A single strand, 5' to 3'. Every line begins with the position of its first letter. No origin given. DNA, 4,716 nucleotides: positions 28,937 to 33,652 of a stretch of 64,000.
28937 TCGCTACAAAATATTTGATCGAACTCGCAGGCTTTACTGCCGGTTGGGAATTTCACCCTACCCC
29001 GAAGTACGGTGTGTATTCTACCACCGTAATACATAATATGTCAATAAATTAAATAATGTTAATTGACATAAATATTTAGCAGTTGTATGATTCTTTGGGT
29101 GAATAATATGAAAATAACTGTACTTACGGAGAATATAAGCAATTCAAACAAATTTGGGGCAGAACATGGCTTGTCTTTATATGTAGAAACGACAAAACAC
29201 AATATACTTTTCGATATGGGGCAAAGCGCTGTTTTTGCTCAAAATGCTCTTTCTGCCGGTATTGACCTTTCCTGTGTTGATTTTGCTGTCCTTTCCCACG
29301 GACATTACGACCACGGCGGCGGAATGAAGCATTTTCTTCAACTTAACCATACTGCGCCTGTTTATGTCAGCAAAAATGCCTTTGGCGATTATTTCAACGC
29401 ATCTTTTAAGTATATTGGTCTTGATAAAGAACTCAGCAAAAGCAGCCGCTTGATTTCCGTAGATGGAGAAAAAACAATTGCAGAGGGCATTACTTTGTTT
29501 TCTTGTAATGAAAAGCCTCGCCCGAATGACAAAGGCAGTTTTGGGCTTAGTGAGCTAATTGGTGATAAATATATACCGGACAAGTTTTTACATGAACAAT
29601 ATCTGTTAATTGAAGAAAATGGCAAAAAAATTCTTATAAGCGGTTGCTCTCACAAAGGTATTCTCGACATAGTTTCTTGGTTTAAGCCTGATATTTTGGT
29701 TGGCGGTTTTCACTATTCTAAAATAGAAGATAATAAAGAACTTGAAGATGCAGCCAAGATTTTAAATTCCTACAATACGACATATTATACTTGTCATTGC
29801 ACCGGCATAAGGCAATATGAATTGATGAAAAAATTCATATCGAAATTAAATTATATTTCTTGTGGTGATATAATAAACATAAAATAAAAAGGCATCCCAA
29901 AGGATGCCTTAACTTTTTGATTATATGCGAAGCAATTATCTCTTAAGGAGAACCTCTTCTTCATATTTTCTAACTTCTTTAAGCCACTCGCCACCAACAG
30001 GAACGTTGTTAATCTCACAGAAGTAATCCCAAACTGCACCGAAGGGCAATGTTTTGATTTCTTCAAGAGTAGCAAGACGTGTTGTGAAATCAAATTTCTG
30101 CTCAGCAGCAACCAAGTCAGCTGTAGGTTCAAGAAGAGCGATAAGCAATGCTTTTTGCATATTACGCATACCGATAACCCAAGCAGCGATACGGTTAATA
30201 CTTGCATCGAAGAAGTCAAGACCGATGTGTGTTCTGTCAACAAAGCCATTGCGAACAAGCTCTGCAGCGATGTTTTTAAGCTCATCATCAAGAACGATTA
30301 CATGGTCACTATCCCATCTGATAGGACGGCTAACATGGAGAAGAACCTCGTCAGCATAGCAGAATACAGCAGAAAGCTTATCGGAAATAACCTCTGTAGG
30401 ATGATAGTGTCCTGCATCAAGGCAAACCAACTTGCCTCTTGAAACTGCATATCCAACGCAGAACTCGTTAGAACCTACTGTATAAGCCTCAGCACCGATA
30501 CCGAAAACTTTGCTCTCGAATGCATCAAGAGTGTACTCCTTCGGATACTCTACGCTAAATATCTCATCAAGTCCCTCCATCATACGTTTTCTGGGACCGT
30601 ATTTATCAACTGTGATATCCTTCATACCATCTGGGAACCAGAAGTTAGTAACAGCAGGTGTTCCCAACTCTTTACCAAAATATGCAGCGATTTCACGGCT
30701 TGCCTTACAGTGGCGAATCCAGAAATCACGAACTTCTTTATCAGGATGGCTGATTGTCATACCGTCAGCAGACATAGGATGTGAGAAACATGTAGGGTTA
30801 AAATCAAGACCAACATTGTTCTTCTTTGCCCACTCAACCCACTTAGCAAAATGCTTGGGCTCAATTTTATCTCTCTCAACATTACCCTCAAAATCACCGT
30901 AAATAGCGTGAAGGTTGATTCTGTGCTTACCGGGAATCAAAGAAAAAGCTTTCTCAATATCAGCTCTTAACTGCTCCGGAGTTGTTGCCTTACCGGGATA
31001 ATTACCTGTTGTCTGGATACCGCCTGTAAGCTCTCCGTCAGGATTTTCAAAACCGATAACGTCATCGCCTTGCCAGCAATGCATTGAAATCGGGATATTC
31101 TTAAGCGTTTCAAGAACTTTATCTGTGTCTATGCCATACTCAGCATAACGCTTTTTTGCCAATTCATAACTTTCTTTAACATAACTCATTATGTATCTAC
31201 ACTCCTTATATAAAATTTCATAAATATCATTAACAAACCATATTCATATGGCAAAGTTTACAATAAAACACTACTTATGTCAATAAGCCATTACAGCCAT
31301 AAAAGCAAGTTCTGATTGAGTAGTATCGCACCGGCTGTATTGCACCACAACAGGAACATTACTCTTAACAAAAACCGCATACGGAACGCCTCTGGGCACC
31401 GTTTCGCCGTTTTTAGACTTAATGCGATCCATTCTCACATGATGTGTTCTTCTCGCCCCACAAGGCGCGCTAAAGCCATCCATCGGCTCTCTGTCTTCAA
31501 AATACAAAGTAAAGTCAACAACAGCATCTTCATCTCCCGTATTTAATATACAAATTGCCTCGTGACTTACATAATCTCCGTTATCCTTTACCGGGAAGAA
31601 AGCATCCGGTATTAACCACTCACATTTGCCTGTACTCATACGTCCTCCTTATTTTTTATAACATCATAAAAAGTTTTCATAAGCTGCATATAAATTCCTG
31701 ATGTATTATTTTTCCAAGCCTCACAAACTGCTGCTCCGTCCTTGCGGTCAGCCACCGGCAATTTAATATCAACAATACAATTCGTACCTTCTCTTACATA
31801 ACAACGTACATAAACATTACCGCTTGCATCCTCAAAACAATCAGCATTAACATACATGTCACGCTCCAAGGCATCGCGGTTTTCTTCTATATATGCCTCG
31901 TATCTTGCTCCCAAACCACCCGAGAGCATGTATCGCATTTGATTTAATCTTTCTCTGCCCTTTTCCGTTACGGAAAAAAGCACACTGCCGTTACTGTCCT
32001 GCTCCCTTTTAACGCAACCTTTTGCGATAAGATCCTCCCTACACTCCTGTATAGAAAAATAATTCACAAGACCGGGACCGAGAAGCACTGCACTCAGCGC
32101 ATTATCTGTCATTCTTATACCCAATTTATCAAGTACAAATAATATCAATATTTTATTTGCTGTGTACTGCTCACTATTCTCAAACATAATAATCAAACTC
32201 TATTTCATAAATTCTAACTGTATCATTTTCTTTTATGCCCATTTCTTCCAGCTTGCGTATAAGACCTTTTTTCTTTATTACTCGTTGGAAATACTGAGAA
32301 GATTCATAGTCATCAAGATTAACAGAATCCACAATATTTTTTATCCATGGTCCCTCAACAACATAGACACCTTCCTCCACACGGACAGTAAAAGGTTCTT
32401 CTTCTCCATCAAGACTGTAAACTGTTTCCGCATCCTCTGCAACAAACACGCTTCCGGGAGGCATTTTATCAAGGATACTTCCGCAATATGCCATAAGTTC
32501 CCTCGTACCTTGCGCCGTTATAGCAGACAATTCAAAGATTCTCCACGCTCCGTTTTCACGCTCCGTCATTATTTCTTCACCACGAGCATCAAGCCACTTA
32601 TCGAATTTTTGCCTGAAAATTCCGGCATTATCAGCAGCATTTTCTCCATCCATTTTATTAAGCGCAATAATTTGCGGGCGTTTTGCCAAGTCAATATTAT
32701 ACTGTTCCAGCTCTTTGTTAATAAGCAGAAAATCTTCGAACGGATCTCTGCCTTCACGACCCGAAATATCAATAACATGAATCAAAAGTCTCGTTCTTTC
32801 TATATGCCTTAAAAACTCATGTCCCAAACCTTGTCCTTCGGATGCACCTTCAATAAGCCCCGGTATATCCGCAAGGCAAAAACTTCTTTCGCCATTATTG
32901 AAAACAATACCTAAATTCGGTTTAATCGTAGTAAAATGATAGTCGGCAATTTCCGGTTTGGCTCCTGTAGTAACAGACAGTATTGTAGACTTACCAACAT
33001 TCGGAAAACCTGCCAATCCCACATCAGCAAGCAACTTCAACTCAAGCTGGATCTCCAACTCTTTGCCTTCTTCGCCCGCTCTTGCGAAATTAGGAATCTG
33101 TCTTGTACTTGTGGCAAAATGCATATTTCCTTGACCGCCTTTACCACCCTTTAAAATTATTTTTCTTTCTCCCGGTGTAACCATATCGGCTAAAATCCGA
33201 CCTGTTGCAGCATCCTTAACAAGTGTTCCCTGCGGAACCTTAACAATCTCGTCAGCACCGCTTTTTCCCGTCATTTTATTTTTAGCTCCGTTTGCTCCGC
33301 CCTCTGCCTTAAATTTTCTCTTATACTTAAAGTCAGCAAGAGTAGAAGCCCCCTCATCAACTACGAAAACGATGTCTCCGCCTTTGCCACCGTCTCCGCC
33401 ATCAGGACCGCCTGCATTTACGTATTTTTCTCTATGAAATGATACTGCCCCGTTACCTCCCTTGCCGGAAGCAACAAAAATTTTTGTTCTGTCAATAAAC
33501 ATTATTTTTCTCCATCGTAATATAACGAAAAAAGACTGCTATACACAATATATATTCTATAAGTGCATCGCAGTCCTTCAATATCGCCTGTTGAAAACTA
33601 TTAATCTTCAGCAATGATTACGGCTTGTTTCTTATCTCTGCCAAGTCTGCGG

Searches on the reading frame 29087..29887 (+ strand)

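Call 91: search_protein_families(library=pfam, proteins=[window:29087-29887:+], max_evalue=0.00001)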
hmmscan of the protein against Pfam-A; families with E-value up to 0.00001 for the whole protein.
window:29087-29887:+ (266 aa): 2 families
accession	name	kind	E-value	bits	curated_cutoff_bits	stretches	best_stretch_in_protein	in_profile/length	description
PF00753.33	Lactamase_B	-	8.1e-11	42.7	22.7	1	26-224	4-186/196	Metallo-beta-lactamase superfamily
PF12706.13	Lactamase_B_2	-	5.6e-08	33.1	27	1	38-139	1-109/200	Beta-lactamase superfamily domain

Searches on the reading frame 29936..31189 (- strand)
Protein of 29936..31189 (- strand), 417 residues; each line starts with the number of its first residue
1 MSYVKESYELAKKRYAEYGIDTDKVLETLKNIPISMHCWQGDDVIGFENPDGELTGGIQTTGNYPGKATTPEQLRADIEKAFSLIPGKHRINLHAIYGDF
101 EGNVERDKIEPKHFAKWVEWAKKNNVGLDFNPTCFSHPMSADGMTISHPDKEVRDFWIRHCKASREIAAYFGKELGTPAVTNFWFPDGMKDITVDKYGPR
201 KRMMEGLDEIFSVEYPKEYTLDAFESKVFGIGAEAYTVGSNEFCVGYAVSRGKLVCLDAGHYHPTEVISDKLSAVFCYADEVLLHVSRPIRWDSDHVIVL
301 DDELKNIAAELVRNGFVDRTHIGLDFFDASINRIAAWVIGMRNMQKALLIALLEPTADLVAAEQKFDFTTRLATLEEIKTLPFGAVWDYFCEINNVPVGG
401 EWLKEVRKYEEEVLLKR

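Call 91: search_protein_families(library=pfam, proteins=[window:29936-31189:-], max_evalue=0.00001)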
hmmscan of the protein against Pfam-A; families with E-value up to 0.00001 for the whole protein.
window:29936-31189:- (417 aa): 1 family
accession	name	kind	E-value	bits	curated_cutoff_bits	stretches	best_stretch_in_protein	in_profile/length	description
PF06134.17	RhaA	-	2.4e-219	729.1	22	1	4-417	3-417/417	L-rhamnose isomerase (RhaA)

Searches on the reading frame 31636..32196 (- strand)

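Call 91: search_protein_families(library=pfam, proteins=[window:31636-32196:-], max_evalue=0.00001)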
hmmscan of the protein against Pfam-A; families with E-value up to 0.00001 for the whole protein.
window:31636-32196:- (186 aa): 1 family
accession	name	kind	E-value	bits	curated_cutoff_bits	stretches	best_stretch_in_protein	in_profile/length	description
PF14277.12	DUF4364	-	1.7e-34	119.4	26.9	1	14-175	1-161/162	Domain of unknown function (DUF4364)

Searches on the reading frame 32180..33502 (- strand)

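Call 91: search_protein_families(library=pfam, proteins=[window:32180-33502:-], max_evalue=0.00001)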
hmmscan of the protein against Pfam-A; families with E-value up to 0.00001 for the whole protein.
window:32180-33502:- (440 aa): 4 families
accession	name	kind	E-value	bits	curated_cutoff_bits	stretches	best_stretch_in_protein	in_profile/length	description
PF01018.28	GTP1_OBG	-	2.4e-59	199.8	27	1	3-157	1-155/155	GTP1/OBG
PF01926.29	MMR_HSR1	-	5.2e-25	88.2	21.9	1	160-283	1-113/113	50S ribosome-binding GTPase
PF09269.16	DUF1967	-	1.9e-24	85.9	27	1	371-438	1-70/70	Domain of unknown function (DUF1967)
PF02421.24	FeoB_N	-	1.4e-09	38.1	27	1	161-307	3-137/156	Ferrous iron transport protein B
